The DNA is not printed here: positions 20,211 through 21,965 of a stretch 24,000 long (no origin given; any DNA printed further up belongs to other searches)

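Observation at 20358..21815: PilZ-Zn-ribbon-sigma54 activator: a putative direct c-di-GMP-sensing enhancer-binding protein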

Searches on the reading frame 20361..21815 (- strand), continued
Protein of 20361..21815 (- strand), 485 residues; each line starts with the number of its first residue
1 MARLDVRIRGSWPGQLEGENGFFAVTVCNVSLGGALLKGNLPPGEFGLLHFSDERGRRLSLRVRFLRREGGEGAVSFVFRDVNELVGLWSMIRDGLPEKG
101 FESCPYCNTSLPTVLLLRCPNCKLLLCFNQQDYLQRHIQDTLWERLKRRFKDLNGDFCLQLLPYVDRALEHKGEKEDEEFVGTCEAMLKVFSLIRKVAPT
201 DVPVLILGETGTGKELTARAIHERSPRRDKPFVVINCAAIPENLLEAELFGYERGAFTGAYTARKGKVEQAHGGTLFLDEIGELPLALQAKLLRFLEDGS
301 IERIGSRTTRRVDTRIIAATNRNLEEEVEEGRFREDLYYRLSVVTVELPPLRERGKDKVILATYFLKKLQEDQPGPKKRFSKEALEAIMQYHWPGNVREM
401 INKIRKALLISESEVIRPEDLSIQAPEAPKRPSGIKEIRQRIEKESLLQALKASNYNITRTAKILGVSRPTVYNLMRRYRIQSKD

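Call 26: find_encoding_contigs(protein=P0005, flank=8000, max_places=2)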
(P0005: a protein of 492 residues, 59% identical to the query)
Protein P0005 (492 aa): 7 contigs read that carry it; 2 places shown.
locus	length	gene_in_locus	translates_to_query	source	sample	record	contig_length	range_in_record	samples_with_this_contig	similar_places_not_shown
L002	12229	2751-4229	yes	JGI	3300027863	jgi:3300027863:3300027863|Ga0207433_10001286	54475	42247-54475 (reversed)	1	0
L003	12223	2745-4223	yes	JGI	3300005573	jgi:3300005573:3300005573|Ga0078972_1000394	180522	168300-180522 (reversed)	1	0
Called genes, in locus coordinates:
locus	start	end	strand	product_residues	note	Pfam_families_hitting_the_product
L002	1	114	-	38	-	?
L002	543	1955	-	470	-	PF17203:sCache_3_2 (weak), PF00672:HAMP, PF00512:HisKA, PF02518:HATPase_c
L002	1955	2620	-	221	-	PF00072:Response_reg, PF00486:Trans_reg_C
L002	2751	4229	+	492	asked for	PF00158:Sigma54_activat, PF14532:Sigma54_activ_2, PF00004:AAA (weak), PF07724:AAA_2 (weak), PF07728:AAA_5 (weak), PF25601:AAA_lid_14, PF02954:HTH_8 (weak)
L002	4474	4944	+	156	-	PF07012:Curlin_rpt (faint)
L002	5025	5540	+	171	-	PF07012:Curlin_rpt (weak)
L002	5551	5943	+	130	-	-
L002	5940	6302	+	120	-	PF10627:CsgE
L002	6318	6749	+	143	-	PF10614:CsgF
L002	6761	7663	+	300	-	PF03783:CsgG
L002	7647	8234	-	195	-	PF08281:Sigma70_r4_2, PF00196:GerE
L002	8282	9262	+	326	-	PF03186:CobD_Cbib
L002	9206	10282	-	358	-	PF02277:DBI_PRT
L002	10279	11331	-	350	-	PF00155:Aminotran_1_2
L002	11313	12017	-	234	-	PF02654:CobS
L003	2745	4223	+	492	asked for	PF00158:Sigma54_activat, PF14532:Sigma54_activ_2, PF00004:AAA (weak), PF07724:AAA_2 (weak), PF07728:AAA_5 (weak), PF25601:AAA_lid_14, PF02954:HTH_8 (weak)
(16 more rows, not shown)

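Call 27: predict_structure(alignment_id=A1)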
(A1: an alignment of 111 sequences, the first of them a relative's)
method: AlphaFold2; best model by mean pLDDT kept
length: 485 residues; sequences in the alignment: 111
mean_pLDDT: 92.7   pTM: 0.59
mean pLDDT of the five models: 92.7, 92.2, 92.0, 91.7, 91.0
residues with pLDDT >= 90: 407; 70-90: 54; 50-70: 16; < 50: 8
segments of 3 or more residues with pLDDT < 50: 173-176
pLDDT, mean of each block of 10 residues (from residue 1): 91 96 97 97 96 95 96 96 94 90 95 92 95 95 91 81 77 52 92 97 97 96 96 97 97 95 96 98 98 97 96 98 98 98 98 96 95 89 97 96 96 97 72 67 95 96 97 96 75
secondary structure, 60 per line:
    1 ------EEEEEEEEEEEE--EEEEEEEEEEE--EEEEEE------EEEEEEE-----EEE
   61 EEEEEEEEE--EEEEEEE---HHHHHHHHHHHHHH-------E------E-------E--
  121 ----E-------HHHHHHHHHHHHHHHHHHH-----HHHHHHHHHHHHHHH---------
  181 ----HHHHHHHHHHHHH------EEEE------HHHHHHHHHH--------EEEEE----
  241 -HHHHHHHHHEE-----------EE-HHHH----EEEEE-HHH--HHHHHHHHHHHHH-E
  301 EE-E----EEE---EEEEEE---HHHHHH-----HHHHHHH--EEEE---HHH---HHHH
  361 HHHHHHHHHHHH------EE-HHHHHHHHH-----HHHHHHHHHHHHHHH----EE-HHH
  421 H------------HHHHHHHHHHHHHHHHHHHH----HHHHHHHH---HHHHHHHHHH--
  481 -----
elements in order: E7-18 E21-31 E34-39 E46-52 E58-69 E72-78 H82-95 H133-151 H157-171 H185-197 E204-207 H214-223 E232-236 H242-250 H267-270 E275-279 H286-298 E300-302 E309-311 E315-320 H324-329 H335-341 E344-347 H357-372 H382-390 H396-410 H418-421 H434-453 H458-465 H469-478

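Call 45: find_encoding_contigs(protein=P0015, flank=9000, max_places=1)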
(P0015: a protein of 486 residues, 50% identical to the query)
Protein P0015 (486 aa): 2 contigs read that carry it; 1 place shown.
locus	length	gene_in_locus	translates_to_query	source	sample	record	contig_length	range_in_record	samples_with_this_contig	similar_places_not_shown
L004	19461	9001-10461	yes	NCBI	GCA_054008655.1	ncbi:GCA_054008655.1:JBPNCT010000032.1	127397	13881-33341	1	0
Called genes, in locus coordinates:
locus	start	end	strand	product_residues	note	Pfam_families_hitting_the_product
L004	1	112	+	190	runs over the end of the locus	PF14681:UPRTase (weak), PF00156:Pribosyltran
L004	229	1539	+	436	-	PF01964:ThiC_Rad_SAM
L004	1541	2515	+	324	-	-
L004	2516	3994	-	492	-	PF07690:MFS_1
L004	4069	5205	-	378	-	PF25973:BSH_CzcB, PF25917:BSH_RND, PF25963:Beta-barrel_AAEA (weak)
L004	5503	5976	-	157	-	-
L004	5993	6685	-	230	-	PF03412:Peptidase_C39, PF13529:Peptidase_C39_2 (faint)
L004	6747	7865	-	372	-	PF27129:FapBC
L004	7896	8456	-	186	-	PF27129:FapBC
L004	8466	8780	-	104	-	-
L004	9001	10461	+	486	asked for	PF00158:Sigma54_activat, PF14532:Sigma54_activ_2, PF01078:Mg_chelatase (faint), PF07724:AAA_2, PF07728:AAA_5, PF25601:AAA_lid_14, PF02954:HTH_8 (weak)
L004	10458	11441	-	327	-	PF13557:Phenol_MetA_deg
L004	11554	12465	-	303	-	PF00025:Arf, PF03193:RsgA_GTPase (faint), PF01926:MMR_HSR1, PF02421:FeoB_N, PF04548:AIG1, PF00009:GTP_EFTU, PF02492:cobW (weak), PF07650:KH_2, +1 more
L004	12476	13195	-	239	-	PF22935:RM44_endonuclase (faint), PF14622:Ribonucleas_3_3, PF00636:Ribonuclease_3, PF00035:dsrm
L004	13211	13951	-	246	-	PF03330:DPBB_1, PF05036:SPOR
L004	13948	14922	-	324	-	PF00490:ALAD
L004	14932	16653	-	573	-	PF00342:PGI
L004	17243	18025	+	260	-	-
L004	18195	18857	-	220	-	-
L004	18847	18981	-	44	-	-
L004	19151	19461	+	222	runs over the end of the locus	PF00571:CBS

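Call 46: find_encoding_contigs(protein=P0024, flank=9000, max_places=1)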
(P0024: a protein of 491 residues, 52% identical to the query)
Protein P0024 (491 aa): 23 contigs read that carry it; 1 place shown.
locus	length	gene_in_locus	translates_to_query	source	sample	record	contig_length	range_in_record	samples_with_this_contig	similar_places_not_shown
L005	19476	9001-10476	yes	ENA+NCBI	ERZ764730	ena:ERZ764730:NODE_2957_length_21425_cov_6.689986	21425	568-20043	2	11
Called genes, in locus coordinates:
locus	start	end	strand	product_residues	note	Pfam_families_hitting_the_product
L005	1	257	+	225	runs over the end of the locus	PF14371:DUF4412 (faint)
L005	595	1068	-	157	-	PF00571:CBS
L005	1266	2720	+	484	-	PF13396:PLDc_N, PF13091:PLDc_2, PF00614:PLDc (faint), PF13091:PLDc_2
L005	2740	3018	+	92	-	-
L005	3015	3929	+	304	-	PF03631:Virul_fac_BrkB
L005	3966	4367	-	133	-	-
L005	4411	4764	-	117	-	-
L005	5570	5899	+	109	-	PF00076:RRM_1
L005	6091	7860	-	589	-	-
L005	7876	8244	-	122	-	-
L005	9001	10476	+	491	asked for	PF07238:PilZ (weak), PF00158:Sigma54_activat, PF14532:Sigma54_activ_2, PF01078:Mg_chelatase (faint), PF07728:AAA_5 (weak), PF25601:AAA_lid_14, PF02954:HTH_8 (weak)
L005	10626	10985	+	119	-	-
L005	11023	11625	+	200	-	PF27129:FapBC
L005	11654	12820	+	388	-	PF27129:FapBC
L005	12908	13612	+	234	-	PF03412:Peptidase_C39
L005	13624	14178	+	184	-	-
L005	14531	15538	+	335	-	PF13557:Phenol_MetA_deg (weak)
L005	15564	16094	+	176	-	PF03938:OmpH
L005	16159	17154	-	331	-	PF04055:Radical_SAM, PF06968:BATS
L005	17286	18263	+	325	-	PF08279:HTH_11, PF03099:BPL_LplA_LipB, PF16917:BPL_LplA_LipB_2 (weak), PF02237:BPL_C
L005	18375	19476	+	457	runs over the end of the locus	PF00202:Aminotran_3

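Call 47: find_encoding_contigs(protein=P0077, flank=9000, max_places=1)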
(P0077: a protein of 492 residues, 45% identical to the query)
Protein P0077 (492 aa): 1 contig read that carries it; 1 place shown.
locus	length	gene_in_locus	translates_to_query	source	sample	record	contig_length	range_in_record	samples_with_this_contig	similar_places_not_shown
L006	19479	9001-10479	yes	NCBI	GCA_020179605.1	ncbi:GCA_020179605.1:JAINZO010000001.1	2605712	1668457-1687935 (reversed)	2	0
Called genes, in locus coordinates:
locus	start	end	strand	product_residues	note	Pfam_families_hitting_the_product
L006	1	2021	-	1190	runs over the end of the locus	PF00384:Molybdopterin, PF28599:NarG_dom_V, PF01568:Molydop_binding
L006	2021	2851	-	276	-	PF13442:Cytochrome_CBB3, PF00034:Cytochrom_C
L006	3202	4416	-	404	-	PF03453:MoeA_N, PF00994:MoCF_biosynth, PF03454:MoeA_C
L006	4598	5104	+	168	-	-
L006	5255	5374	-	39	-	-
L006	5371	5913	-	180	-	-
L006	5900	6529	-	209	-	-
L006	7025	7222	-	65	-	-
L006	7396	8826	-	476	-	-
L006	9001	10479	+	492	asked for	PF00158:Sigma54_activat, PF14532:Sigma54_activ_2, PF07728:AAA_5 (weak), PF25601:AAA_lid_14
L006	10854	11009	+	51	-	PF04964:Flp_Fap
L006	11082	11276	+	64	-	PF04964:Flp_Fap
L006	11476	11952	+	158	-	PF07811:TadE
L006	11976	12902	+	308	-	PF08666:SAF, PF16976:RcpC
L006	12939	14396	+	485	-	PF04972:BON, PF00263:Secretin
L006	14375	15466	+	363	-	PF13400:Tad, PF09977:Tad_C (weak)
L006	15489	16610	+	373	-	PF00072:Response_reg, PF09140:MipZ (faint), PF01656:CbiA (weak), PF10609:ParA (weak), PF13614:AAA_31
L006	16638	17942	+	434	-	PF00437:T2SSE, PF27713:UCP018868 (weak)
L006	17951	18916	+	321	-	PF00482:T2SSF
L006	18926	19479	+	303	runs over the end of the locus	PF00482:T2SSF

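Call 55: find_related_loci(query=A1, collection=genome_contigs, flank=9000)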
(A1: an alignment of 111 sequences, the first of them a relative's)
Query A1 (485 aa) in genome_contigs; peptide patterns used: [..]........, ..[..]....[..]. (x = any residue, [..] = any of these).
600 stretches matched a pattern (row limit reached: there are more); 598 encode a relative of the query (tblastn E <= 1e-3); the best 80 are kept; 80 distinct loci.
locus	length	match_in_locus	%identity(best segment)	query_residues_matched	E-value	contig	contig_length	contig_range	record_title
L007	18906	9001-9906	51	180-481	4e-97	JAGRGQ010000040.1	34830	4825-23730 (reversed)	MAG: Gammaproteobacteria bacterium isolate HKST-UBA179 NODE_40_length_34830_cov_13.386240, whole genome shotgun sequence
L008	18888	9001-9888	51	187-482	5e-94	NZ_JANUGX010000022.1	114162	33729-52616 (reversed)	Massilia norwichensis strain LMG 28164 22, whole genome shotgun sequence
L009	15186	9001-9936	48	175-481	1e-91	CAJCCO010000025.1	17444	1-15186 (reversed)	MAG: uncultured beta proteobacterium isolate Loc090402-7m_bin-1128 genome assembly, contig: bin-1128:025/146, whole geno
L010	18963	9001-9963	47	182-482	2e-91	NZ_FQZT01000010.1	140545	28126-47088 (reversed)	Malonomonas rubra DSM 5091, whole genome shotgun sequence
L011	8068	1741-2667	48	180-482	1e-90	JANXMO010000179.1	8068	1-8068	MAG: Burkholderiales bacterium isolate 337R_concoct_274_sub 337R_k141_753704, whole genome shotgun sequence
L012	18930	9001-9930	46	174-482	2e-90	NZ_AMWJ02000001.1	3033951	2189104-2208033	Pseudomonas bharatica CSV86 tig0000001, whole genome shotgun sequence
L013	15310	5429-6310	50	187-479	1e-89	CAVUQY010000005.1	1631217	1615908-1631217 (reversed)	MAG: uncultured beta proteobacterium isolate MFD09730.bin.2.24 genome assembly, contig: contig_4388, whole genome shotgu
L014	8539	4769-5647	50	180-473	7e-89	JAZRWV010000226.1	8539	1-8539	MAG: Myxococcota bacterium isolate T1900044951_TA20190004.MAGScoT_cleanbin_000050 SGB_3670_k141_414195, whole genome sho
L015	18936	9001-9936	48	172-484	2e-88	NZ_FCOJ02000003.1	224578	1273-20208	Caballeronia glebae isolate LMG 29325, whole genome shotgun sequence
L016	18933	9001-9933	48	178-485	1e-88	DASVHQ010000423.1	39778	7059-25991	MAG TPA_asm: Polyangiales bacterium isolate SMAG_U2971 k141_101520, whole genome shotgun sequence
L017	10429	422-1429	44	174-485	4e-88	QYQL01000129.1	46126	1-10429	MAG: Verrucomicrobiaceae bacterium isolate PowLak16_MAG3 c_000000037288, whole genome shotgun sequence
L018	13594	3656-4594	47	179-483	1e-86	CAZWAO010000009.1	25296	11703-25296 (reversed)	MAG TPA_asm: uncultured Ignavibacteria bacterium isolate binchicken_co81_427 genome assembly, contig: NODE_2476_length_2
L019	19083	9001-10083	41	117-485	1e-85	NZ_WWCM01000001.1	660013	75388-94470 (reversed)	Duganella qianjiadongensis strain CY13W NODE_1_length_660013_cov_31.166488_1, whole genome shotgun sequence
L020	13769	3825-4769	48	179-477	9e-86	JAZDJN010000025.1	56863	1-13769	MAG: bacterium isolate MEGAHIT-group-0.487 k141_16109458, whole genome shotgun sequence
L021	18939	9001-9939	49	180-481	2e-85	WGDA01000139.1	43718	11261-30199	MAG: Proteobacteria bacterium isolate S145_22 k151_46504, whole genome shotgun sequence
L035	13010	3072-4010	44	167-479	6e-83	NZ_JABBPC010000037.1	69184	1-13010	MAG: Polaromonas sp. isolate KJH.2 NODE_35_length_69184_cov_2.651101, whole genome shotgun sequence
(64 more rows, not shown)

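Call 56: find_encoding_contigs(protein=P0050, flank=8000, max_places=1)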
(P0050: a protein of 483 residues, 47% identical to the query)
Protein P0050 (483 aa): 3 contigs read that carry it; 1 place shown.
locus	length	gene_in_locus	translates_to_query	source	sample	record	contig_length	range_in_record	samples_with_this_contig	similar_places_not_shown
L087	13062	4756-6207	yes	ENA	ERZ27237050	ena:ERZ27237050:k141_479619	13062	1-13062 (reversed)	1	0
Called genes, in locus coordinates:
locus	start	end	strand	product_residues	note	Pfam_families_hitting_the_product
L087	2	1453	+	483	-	?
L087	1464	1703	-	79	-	-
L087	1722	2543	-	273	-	PF13103:TonB_2, PF03544:TonB_C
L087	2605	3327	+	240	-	PF00072:Response_reg, PF12833:HTH_18, PF00165:HTH_AraC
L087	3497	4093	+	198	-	PF00196:GerE, PF08281:Sigma70_r4_2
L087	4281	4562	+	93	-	PF01740:STAS, PF13466:STAS_2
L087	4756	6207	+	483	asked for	PF07238:PilZ (weak), PF00158:Sigma54_activat, PF14532:Sigma54_activ_2, PF25601:AAA_lid_14, PF02954:HTH_8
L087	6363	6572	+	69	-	-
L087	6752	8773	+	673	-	PF10114:PocR (weak), PF01590:GAF, PF13185:GAF_2, PF13492:GAF_3 (weak), PF00990:GGDEF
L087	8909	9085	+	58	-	-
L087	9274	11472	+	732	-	PF00535:Glycos_transf_2, PF13641:Glyco_tranf_2_3, PF13506:Glyco_transf_21 (weak), PF13632:Glyco_trans_2_3, PF03552:Cellulose_synt, PF07238:PilZ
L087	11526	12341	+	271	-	PF17036:CBP_BcsS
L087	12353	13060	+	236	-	?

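Call 57: find_encoding_contigs(protein=P0065, flank=8000, max_places=1)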
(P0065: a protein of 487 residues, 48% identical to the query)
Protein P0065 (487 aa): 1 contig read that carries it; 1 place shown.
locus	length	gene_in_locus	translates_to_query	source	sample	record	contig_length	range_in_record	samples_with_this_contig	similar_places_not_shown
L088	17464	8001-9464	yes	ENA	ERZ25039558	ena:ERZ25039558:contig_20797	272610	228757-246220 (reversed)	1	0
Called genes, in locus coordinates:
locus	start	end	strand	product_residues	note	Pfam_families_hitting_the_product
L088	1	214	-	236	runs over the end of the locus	PF07730:HisKA_3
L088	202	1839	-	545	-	PF00989:PAS, PF08448:PAS_4, PF13188:PAS_8, PF13426:PAS_9, PF00989:PAS, PF13188:PAS_8 (weak), PF08448:PAS_4, PF13426:PAS_9 (weak), +2 more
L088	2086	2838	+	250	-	PF09335:VTT_dom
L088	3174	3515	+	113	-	PF00216:Bac_DNA_binding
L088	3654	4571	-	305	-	PF11925:DUF3443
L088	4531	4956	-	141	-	PF11925:DUF3443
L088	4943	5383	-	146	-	PF11005:DUF2844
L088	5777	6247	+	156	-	PF12729:4HB_MCP_1 (weak)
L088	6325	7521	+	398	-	PF00672:HAMP, PF00015:MCPsignal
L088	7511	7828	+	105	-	-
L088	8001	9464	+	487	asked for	PF07238:PilZ (faint), PF00158:Sigma54_activat, PF14532:Sigma54_activ_2, PF07728:AAA_5 (weak), PF25601:AAA_lid_14, PF02954:HTH_8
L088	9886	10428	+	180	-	PF00106:adh_short, PF08659:KR (weak), PF13561:adh_short_C2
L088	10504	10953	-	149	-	PF12225:DUF5981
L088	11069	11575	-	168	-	PF02219:MTHFR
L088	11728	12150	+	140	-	-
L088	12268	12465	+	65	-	-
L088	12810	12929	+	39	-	PF00036:EF-hand_1 (faint)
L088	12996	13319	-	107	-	-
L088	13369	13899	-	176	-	-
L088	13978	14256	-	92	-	PF01649:Ribosomal_S20p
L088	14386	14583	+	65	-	-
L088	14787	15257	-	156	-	PF10411:DsbC_N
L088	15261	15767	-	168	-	PF02357:NusG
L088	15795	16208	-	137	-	PF01035:DNA_binding_1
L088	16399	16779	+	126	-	PF00753:Lactamase_B (faint), PF12706:Lactamase_B_2 (weak)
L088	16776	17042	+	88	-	-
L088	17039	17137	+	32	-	-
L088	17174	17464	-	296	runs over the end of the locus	PF00512:HisKA, PF02518:HATPase_c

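Call 58: find_encoding_contigs(protein=P0115, flank=8000, max_places=1)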
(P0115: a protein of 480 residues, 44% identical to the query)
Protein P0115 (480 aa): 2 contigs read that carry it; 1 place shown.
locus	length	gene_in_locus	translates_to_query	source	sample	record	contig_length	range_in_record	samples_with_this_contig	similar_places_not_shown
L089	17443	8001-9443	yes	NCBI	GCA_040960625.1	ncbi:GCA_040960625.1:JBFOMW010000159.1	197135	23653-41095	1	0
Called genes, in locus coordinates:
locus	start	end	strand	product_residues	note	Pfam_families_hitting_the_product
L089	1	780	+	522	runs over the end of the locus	PF02384:N6_Mtase (faint), PF07669:Eco57I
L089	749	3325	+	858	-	PF10544:T5orf172, PF13455:MUG113 (weak), PF04851:ResIII (weak)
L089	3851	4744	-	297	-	PF04951:Peptidase_M55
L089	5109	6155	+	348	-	PF00512:HisKA, PF02518:HATPase_c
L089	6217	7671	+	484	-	PF00072:Response_reg, PF00158:Sigma54_activat, PF14532:Sigma54_activ_2, PF07728:AAA_5 (weak), PF25601:AAA_lid_14, PF02954:HTH_8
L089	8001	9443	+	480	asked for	PF07238:PilZ (weak), PF13248:Zn_ribbon_3 (weak), PF00158:Sigma54_activat, PF14532:Sigma54_activ_2, PF07728:AAA_5 (weak), PF25601:AAA_lid_14, PF02954:HTH_8 (weak)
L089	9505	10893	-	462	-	PF13537:GATase_7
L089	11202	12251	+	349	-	PF07494:Reg_prop (faint)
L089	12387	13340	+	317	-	PF04015:DUF362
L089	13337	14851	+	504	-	PF12801:Fer4_5, PF12837:Fer4_6 (faint), PF13237:Fer4_10 (faint), PF12801:Fer4_5, PF12797:Fer4_2 (faint), PF00037:Fer4 (weak), PF14697:Fer4_21 (weak), PF12838:Fer4_7 (weak), +4 more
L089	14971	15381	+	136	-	PF09383:NIL, PF13183:Fer4_8 (faint), PF13237:Fer4_10, PF00037:Fer4 (weak), PF12837:Fer4_6 (weak), PF14697:Fer4_21, PF12838:Fer4_7, PF13187:Fer4_9 (weak), +3 more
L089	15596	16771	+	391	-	PF00266:Aminotran_5, PF01041:DegT_DnrJ_EryC1 (weak), PF01212:Beta_elim_lyase (weak)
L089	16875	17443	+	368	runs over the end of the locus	PF00733:Asn_synthase (faint), PF02540:NAD_synthase (weak), PF03054:tRNA_Me_trans, PF20259:tRNA_Me_trans_M, PF20258:tRNA_Me_trans_C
